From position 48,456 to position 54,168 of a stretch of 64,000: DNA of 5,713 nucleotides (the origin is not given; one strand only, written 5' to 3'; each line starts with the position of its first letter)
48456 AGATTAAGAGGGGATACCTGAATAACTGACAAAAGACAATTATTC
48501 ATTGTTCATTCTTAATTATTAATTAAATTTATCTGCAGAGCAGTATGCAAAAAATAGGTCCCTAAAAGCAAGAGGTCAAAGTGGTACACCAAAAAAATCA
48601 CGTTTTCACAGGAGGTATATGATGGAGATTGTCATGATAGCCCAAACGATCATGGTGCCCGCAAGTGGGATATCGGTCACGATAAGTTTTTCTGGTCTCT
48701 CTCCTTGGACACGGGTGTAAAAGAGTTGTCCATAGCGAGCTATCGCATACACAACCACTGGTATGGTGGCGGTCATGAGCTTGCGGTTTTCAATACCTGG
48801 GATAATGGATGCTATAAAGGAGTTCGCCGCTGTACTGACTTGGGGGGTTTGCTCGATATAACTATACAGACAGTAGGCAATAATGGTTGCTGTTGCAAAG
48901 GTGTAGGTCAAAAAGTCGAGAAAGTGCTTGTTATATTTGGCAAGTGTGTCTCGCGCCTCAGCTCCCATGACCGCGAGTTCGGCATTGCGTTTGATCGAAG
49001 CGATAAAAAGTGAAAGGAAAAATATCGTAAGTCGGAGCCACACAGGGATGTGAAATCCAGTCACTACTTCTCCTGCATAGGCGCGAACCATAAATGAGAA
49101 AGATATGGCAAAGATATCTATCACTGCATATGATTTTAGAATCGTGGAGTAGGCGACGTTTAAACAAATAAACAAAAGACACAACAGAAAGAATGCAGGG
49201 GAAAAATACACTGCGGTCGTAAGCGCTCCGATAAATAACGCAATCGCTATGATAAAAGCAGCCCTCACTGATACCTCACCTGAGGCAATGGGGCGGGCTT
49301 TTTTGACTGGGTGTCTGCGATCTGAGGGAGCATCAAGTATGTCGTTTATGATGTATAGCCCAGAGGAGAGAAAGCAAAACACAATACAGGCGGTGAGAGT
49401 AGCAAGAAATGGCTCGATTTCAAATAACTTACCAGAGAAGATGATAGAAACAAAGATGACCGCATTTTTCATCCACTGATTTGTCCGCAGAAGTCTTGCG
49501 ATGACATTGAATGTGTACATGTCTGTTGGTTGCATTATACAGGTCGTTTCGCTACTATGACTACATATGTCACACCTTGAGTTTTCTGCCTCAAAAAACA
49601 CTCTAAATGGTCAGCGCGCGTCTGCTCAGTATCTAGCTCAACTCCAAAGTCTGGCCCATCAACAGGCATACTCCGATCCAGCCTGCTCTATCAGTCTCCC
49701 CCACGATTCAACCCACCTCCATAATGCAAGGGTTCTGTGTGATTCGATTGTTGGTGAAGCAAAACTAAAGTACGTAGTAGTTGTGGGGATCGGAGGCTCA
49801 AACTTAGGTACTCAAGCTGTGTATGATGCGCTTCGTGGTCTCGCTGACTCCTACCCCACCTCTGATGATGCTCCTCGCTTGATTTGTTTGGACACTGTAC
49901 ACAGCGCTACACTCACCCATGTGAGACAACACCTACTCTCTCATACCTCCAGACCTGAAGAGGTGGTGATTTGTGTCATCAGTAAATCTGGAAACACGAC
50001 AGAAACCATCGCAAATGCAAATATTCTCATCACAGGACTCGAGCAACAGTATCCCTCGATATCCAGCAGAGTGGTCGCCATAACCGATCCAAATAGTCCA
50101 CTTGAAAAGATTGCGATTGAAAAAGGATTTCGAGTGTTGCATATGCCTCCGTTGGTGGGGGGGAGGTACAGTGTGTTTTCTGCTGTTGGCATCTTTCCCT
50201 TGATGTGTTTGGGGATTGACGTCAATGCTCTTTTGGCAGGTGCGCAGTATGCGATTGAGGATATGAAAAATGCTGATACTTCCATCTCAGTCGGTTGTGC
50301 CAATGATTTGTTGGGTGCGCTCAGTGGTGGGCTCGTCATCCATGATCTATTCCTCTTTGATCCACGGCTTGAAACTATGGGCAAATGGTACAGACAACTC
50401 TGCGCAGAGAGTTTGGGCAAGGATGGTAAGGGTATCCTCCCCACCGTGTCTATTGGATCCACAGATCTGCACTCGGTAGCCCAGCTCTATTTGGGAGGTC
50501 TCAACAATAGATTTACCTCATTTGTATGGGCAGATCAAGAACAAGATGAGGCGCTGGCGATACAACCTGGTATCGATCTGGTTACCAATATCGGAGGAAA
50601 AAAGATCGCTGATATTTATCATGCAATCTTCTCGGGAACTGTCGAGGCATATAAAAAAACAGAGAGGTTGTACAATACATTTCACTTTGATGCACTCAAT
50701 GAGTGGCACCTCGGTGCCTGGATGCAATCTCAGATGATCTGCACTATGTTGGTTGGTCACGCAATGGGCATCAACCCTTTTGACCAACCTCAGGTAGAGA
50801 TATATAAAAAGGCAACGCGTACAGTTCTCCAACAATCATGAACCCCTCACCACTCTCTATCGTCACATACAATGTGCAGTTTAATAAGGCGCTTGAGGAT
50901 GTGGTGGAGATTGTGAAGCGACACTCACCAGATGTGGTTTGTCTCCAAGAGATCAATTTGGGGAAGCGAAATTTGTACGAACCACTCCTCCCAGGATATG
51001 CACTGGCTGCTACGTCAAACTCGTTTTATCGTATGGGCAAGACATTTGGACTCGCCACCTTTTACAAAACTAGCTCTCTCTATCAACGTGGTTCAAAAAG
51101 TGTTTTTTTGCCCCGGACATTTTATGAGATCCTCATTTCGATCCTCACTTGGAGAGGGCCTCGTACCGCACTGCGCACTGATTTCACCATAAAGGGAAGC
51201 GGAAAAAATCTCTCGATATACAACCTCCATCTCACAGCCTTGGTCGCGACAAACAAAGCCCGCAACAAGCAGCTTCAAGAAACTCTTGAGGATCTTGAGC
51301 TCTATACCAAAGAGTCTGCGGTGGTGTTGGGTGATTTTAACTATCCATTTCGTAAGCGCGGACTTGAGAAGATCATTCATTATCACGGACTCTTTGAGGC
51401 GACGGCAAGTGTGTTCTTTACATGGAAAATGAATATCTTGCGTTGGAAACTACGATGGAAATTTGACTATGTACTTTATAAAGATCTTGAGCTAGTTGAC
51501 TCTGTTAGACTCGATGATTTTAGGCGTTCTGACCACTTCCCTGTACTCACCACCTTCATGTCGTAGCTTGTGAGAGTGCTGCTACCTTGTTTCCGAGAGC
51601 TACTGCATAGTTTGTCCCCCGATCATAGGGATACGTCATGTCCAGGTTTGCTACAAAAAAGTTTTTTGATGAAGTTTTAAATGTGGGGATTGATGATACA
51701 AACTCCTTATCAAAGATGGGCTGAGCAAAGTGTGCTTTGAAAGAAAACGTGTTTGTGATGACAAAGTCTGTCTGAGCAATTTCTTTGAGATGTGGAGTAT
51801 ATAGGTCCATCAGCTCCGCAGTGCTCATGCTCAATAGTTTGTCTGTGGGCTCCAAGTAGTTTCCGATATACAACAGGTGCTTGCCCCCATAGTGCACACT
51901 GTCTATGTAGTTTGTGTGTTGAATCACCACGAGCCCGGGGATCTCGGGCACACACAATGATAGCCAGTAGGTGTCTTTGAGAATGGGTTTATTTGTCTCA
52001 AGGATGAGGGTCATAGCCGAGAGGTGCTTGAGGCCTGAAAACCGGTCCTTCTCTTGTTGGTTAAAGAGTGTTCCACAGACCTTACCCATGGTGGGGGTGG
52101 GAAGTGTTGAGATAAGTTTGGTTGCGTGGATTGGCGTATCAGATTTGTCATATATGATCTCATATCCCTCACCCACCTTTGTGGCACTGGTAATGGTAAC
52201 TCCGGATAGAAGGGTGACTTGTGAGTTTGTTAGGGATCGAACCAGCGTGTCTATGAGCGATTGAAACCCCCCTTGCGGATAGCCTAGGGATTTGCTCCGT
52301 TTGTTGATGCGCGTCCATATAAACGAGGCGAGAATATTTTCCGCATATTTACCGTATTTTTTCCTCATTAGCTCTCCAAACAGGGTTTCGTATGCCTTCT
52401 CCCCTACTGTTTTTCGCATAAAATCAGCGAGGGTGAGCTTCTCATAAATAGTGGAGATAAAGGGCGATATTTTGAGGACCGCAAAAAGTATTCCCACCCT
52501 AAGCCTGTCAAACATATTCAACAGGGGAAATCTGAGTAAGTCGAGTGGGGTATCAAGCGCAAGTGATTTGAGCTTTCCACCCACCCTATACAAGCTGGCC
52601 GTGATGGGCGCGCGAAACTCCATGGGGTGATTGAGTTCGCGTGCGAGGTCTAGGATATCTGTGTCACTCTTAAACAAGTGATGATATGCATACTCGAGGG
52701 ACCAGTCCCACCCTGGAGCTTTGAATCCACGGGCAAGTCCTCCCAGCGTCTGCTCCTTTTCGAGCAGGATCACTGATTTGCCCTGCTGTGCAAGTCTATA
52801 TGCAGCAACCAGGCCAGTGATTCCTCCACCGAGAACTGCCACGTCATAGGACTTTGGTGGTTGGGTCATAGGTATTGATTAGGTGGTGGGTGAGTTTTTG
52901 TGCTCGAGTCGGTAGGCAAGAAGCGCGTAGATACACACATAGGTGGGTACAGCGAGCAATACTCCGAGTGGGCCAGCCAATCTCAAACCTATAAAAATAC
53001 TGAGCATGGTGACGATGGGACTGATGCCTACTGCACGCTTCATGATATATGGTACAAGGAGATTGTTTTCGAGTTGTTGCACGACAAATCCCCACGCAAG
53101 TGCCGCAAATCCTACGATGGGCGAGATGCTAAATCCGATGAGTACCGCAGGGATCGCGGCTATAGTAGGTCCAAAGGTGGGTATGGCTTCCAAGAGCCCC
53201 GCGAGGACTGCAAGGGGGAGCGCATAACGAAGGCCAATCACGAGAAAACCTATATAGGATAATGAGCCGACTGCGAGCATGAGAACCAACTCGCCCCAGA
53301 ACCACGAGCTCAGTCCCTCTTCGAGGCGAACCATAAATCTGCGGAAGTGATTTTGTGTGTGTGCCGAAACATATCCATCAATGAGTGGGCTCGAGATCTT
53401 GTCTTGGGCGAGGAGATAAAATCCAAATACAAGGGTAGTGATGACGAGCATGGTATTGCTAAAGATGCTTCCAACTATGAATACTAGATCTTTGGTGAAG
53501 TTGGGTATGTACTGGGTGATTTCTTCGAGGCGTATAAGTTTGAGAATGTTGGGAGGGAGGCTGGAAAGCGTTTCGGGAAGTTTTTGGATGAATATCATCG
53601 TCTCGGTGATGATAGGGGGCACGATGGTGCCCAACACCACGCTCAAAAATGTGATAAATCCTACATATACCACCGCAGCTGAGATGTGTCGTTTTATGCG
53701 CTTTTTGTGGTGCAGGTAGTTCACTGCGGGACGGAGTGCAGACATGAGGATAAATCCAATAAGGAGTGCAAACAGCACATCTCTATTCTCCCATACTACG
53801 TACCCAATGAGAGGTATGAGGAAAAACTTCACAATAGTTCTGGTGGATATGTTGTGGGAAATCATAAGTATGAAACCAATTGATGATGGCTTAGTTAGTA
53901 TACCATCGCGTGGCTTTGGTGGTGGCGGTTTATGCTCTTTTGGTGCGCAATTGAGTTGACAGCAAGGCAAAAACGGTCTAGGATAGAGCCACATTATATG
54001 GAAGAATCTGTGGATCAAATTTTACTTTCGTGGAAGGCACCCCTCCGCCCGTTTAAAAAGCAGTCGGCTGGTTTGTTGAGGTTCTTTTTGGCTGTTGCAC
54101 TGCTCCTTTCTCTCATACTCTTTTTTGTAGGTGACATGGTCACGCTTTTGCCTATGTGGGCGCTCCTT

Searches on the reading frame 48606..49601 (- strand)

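Call 75: search_protein_families(library=pfam, proteins=[window:48606-49601:-], max_evalue=0.001)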
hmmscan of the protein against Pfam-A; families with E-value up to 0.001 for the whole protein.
window:48606-49601:- (331 aa): 1 family
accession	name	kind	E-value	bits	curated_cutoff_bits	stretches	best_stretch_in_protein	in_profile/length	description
PF01040.23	UbiA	-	2.7e-21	76.5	34.2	1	59-201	16-155/250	UbiA prenyltransferase family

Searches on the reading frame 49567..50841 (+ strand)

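Call 75: search_protein_families(library=pfam, proteins=[window:49567-50841:+], max_evalue=0.001)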
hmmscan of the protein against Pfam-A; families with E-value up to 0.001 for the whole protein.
window:49567-50841:+ (424 aa): 1 family
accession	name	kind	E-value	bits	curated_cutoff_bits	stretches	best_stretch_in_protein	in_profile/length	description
PF00342.24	PGI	-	2.2e-22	79.8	22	1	66-286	95-309/486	Phosphoglucose isomerase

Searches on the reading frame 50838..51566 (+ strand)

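Call 75: search_protein_families(library=pfam, proteins=[window:50838-51566:+], max_evalue=0.001)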
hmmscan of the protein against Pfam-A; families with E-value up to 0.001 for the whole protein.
window:50838-51566:+ (242 aa): 2 families
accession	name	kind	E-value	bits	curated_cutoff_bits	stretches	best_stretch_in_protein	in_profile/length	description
PF03372.29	Exo_endo_phos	-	3.4e-17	63.4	24.5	1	9-233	1-225/225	Endonuclease/Exonuclease/phosphatase family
PF22669.2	Exo_endo_phos2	-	4.4e-07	30.2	27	1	108-171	114-181/288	Endonuclease/Exonuclease/phosphatase family 2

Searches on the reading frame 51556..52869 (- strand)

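Call 75: search_protein_families(library=pfam, proteins=[window:51556-52869:-], max_evalue=0.001)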
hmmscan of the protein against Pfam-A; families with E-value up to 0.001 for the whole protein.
window:51556-52869:- (437 aa): 9 families
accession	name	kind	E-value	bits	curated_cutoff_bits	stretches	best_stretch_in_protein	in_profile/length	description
PF01593.30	Amino_oxidase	-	4.3e-17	63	19.8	1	17-366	1-366/443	Flavin containing amine oxidoreductase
PF13450.12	NAD_binding_8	-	2.6e-14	53.7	21.9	1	12-79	1-68/68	NAD(P)-binding Rossmann-like domain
PF01266.30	DAO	-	3e-10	40.6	27.9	1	9-86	1-85/353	FAD dependent oxidoreductase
PF00890.30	FAD_binding_2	-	2.4e-08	34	20.4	1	9-47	1-37/414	FAD binding domain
PF12831.13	FAD_oxidored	-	4e-08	33.4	27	1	9-46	1-38/416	FAD dependent oxidoreductase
PF03486.20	HI0933_like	-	5.4e-07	29.8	50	1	9-43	2-36/244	HI0933-like protein Rossmann domain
PF01494.25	FAD_binding_3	-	0.00013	21.8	22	1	8-46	2-40/349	FAD binding domain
PF07992.20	Pyr_redox_2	-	0.0003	20.8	26.1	1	8-42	1-35/291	Pyridine nucleotide-disulphide oxidoreductase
PF01946.23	Thi4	-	0.0004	20.1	26.2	1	8-44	18-55/235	Thi4 family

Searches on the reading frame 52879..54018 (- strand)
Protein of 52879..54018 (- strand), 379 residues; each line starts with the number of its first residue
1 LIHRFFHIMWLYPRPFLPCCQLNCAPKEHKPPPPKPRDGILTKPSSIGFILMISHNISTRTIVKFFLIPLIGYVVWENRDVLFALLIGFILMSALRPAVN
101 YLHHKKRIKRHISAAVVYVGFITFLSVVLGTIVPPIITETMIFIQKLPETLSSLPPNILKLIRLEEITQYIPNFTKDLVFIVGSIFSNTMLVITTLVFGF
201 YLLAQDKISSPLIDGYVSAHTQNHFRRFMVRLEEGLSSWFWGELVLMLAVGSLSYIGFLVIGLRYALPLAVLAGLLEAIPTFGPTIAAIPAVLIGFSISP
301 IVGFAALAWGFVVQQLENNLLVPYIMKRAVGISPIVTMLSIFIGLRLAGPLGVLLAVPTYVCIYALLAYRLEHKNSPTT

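Call 75: search_protein_families(library=pfam, proteins=[window:52879-54018:-], max_evalue=0.001)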
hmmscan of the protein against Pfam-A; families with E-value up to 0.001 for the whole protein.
window:52879-54018:- (379 aa): 1 family
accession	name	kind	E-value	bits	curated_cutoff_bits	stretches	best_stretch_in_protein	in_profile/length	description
PF01594.21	AI-2E_transport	-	2e-54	185.4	34.3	1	65-367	7-323/327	AI-2E family transporter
